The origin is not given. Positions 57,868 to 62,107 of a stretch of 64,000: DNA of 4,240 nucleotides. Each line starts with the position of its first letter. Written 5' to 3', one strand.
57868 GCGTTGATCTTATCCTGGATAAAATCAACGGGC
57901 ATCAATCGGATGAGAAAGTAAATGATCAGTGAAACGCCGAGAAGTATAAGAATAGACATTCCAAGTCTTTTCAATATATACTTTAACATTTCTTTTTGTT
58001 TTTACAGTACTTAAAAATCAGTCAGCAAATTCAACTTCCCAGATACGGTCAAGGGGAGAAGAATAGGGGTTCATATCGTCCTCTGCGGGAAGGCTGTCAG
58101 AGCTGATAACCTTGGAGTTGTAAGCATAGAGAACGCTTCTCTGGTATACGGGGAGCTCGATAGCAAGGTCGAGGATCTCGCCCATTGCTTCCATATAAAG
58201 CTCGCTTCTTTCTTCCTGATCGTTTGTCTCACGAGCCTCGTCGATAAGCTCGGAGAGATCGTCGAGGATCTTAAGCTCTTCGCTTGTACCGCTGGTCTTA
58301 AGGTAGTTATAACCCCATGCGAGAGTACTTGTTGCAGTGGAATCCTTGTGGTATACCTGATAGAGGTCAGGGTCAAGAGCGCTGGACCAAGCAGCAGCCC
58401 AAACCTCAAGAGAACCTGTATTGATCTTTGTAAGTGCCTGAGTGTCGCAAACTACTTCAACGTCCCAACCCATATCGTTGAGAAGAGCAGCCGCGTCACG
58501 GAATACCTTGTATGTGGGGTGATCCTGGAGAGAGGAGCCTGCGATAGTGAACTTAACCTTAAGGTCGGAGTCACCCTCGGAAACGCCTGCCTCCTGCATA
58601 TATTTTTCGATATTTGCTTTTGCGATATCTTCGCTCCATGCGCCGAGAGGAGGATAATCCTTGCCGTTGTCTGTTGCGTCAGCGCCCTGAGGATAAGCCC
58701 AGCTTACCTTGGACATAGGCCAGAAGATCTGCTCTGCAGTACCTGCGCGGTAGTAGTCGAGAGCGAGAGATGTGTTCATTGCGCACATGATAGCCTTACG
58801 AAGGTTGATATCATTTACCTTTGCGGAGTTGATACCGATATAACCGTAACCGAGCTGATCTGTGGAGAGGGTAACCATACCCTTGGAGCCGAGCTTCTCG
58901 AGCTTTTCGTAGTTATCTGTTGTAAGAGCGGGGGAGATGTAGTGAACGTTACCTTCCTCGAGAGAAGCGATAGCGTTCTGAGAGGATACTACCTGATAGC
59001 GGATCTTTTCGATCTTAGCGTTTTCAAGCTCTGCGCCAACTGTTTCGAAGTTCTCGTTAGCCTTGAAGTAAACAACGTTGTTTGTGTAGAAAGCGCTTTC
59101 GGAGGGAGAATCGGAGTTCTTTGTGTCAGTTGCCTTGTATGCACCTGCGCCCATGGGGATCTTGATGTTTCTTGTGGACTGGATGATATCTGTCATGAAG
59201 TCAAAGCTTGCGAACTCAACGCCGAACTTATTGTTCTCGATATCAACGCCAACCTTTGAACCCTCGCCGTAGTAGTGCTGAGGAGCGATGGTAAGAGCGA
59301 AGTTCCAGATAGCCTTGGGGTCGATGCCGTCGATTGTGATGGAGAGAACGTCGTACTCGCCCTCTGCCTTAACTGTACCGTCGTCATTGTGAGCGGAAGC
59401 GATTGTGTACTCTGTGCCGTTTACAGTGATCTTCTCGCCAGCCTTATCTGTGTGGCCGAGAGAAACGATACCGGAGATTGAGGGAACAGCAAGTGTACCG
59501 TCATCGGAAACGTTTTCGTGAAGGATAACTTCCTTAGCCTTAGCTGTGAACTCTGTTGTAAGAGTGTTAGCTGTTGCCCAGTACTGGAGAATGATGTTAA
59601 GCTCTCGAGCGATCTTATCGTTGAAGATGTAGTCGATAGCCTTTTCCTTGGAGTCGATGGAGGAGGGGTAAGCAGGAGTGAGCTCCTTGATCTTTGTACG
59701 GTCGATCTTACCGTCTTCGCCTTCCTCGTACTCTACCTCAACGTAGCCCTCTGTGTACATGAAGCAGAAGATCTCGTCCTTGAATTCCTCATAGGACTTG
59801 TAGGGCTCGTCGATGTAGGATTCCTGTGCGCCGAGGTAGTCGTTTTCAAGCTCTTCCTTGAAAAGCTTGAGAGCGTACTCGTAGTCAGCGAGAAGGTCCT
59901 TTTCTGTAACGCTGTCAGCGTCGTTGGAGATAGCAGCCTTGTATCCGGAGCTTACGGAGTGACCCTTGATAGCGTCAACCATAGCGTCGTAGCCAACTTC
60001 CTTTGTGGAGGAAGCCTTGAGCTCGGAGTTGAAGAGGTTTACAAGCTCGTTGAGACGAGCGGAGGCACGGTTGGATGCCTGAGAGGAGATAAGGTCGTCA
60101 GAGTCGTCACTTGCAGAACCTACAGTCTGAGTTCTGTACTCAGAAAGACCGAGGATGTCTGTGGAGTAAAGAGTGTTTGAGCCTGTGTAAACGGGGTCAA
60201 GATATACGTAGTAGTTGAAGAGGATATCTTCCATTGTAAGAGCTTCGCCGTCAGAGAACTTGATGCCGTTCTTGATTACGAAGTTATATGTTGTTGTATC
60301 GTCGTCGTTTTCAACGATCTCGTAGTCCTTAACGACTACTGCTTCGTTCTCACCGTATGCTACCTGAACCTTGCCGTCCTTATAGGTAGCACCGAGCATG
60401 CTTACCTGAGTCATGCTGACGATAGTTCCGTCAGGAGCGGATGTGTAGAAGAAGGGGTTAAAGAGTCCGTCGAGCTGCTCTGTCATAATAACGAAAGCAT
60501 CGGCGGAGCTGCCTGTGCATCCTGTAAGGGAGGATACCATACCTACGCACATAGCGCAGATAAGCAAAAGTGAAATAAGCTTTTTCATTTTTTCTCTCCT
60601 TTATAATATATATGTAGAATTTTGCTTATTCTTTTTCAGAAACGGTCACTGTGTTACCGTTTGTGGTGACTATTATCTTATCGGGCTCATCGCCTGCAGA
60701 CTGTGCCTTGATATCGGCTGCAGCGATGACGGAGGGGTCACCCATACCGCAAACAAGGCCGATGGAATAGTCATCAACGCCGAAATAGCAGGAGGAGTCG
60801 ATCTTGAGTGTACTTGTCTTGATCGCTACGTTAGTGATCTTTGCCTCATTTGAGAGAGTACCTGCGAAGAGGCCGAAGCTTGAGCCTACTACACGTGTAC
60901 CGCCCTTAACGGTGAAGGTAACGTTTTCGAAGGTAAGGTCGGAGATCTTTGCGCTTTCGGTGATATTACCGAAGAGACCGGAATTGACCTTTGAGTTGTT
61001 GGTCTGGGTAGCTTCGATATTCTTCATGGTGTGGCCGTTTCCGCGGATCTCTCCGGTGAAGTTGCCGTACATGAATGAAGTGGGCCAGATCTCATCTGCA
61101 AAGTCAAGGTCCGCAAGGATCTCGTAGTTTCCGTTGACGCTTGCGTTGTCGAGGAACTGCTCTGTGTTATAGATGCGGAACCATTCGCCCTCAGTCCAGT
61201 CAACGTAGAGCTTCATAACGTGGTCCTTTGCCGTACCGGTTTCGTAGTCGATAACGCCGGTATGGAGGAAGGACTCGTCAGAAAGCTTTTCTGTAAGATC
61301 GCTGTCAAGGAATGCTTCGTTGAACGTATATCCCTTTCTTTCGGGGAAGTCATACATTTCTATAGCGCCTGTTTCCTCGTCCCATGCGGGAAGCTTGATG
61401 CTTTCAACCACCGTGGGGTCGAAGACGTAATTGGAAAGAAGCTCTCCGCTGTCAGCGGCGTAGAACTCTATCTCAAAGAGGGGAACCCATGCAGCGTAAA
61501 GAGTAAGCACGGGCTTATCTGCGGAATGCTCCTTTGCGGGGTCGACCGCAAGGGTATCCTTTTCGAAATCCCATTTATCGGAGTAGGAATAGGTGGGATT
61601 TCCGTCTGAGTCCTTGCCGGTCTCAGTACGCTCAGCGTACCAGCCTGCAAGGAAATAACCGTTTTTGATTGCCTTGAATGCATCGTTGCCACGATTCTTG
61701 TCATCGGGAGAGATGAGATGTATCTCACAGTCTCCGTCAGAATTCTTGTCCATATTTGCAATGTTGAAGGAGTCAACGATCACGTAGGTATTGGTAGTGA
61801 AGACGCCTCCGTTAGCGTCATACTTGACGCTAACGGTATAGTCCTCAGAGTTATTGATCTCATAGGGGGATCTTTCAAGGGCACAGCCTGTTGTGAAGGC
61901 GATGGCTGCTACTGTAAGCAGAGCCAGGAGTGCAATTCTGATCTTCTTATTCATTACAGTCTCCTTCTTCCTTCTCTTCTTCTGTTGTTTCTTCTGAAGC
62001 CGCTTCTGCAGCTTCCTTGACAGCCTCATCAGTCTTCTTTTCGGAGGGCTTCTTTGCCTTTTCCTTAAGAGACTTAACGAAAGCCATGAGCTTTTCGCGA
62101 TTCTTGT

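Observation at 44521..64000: Roughly 19.5-kb single-direction gene train coupling adhesin-like proteins, an Opp-type importer and seven uncharacterised surface/membrane proteins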

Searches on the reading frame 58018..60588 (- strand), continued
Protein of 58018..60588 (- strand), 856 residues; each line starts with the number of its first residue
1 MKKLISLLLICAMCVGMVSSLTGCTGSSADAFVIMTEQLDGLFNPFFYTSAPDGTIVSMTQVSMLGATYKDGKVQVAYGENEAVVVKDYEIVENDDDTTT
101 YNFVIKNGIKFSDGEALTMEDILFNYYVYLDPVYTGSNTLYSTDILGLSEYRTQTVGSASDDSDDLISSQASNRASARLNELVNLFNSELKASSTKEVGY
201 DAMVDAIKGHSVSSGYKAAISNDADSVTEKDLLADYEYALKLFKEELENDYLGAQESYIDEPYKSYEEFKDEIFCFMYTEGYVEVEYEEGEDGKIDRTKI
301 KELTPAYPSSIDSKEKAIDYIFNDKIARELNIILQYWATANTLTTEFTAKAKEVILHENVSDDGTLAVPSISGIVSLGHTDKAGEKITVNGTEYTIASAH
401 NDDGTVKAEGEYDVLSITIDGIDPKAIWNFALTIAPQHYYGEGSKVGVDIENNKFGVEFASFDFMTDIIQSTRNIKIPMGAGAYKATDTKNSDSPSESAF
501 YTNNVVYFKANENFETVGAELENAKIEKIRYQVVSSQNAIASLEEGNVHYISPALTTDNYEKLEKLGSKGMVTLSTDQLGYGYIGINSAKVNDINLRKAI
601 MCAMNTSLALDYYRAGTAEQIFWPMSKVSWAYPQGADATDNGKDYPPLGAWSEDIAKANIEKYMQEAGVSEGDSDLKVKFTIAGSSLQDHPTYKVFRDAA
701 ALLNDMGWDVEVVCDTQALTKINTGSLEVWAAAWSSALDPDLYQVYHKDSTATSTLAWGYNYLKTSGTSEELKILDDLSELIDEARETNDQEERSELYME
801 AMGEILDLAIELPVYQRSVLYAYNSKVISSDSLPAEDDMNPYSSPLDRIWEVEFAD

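Call 66: find_encoding_contigs(protein=P0330, flank=10000, max_places=1)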
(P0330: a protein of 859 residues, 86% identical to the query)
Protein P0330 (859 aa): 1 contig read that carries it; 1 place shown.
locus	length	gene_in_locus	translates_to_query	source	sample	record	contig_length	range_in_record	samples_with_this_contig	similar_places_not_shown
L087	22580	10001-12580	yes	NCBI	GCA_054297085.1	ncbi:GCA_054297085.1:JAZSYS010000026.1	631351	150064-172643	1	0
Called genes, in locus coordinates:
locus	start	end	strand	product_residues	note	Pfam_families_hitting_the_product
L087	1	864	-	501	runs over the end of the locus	PF12801:Fer4_5, PF13746:Fer4_18 (weak), PF00037:Fer4 (weak), PF13484:Fer4_16 (weak), PF00085:Thioredoxin (weak), PF00578:AhpC-TSA, PF08534:Redoxin, PF13905:Thioredoxin_8 (weak), +2 more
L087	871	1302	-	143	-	-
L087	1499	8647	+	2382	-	PF00082:Peptidase_S8, PF02225:PA, PF02368:Big_2 (faint), PF06280:fn3_5, PF22359:Big-like (faint), PF13306:LRR_5, PF13855:LRR_8 (faint), PF13306:LRR_5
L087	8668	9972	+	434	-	-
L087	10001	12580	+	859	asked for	PF00496:SBP_bac_5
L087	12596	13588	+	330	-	PF00528:BPD_transp_1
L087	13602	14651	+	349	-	PF12911:OppC_N, PF00528:BPD_transp_1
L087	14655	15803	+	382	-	PF00005:ABC_tran, PF08352:oligo_HPY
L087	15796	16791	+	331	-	PF00005:ABC_tran, PF13304:AAA_21 (faint), PF08352:oligo_HPY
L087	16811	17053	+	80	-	-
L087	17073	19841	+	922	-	PF00578:AhpC-TSA, PF08534:Redoxin, PF00085:Thioredoxin (faint), PF13905:Thioredoxin_8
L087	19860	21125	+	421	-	-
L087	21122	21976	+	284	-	PF00578:AhpC-TSA, PF08534:Redoxin, PF00085:Thioredoxin (weak), PF13905:Thioredoxin_8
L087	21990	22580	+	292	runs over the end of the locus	PF00404:Dockerin_1, PF00085:Thioredoxin (faint), PF08534:Redoxin, PF00578:AhpC-TSA, PF13905:Thioredoxin_8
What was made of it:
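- One variant carries Dockerin+Trx (call 66).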

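Call 67: find_encoding_contigs(protein=P0308, flank=10000, max_places=1)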
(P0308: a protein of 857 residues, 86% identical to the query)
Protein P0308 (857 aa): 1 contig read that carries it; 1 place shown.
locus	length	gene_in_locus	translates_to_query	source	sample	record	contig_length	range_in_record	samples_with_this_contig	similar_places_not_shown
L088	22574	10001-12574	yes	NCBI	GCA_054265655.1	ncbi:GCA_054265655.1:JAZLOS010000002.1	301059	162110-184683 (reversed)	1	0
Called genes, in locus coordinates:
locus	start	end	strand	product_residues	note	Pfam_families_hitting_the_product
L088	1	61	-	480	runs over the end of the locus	PF12838:Fer4_7 (faint), PF12801:Fer4_5, PF00037:Fer4 (weak), PF13484:Fer4_16 (weak), PF00578:AhpC-TSA, PF08534:Redoxin, PF00085:Thioredoxin (weak)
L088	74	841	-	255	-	-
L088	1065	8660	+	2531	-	PF00082:Peptidase_S8, PF02225:PA, PF02368:Big_2 (weak), PF13306:LRR_5, PF13855:LRR_8 (faint), PF13306:LRR_5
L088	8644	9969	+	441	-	-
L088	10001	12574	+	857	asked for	PF00496:SBP_bac_5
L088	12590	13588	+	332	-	PF00528:BPD_transp_1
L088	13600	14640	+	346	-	PF12911:OppC_N, PF00528:BPD_transp_1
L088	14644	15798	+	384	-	PF00005:ABC_tran, PF08352:oligo_HPY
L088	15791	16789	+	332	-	PF00005:ABC_tran, PF13304:AAA_21 (faint), PF08352:oligo_HPY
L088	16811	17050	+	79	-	-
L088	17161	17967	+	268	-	PF01061:ABC2_membrane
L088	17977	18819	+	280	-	PF00005:ABC_tran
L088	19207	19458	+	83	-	PF12116:SpoIIID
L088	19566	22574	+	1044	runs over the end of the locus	PF00133:tRNA-synt_1, PF09334:tRNA-synt_1g (weak), PF08264:Anticodon_1, PF19302:DUF5915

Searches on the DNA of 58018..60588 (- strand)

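Call 70: search_rna_families(source=L081, start=1, end=10100, threshold=evalue, max_evalue=0.1)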
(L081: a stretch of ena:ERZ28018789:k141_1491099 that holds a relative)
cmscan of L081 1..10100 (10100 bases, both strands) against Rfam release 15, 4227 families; matches with E-value up to 0.1: 0.
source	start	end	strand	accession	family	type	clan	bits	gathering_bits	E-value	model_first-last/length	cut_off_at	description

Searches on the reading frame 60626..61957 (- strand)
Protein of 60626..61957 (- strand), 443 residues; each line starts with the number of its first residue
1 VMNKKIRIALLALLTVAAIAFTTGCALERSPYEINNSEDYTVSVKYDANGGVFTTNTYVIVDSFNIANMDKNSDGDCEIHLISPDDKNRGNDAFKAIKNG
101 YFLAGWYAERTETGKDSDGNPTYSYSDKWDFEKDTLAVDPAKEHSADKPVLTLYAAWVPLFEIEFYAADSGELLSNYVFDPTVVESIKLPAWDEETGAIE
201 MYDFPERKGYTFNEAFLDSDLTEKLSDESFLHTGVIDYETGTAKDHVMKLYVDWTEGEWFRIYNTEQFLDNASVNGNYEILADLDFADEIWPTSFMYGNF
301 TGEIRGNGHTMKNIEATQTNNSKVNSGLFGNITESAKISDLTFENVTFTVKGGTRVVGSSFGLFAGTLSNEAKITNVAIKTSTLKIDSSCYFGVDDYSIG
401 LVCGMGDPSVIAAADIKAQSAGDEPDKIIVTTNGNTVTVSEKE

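Call 4: search_protein_families(library=pfam, proteins=[window:60626-61957:-], max_evalue=0.01)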
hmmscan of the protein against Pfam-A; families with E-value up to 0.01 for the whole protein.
window:60626-61957:- (443 aa): 0 families

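Call 5: search_protein_families(library=ncbifam, proteins=[window:60626-61957:-], max_evalue=0.01)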
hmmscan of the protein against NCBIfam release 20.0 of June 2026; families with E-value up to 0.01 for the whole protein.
window:60626-61957:- (443 aa): 0 families

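Call 23: find_encoding_contigs(protein=window:60626-61957:-, flank=10000, max_places=4)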
Protein window:60626-61957:- (443 aa): no gene with exactly this product is on record in the collection.
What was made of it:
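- Tried and rejected: Exact look-up of the 443-aa version of the lipoprotein failed because I had chosen a start one codon too early (call 23).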
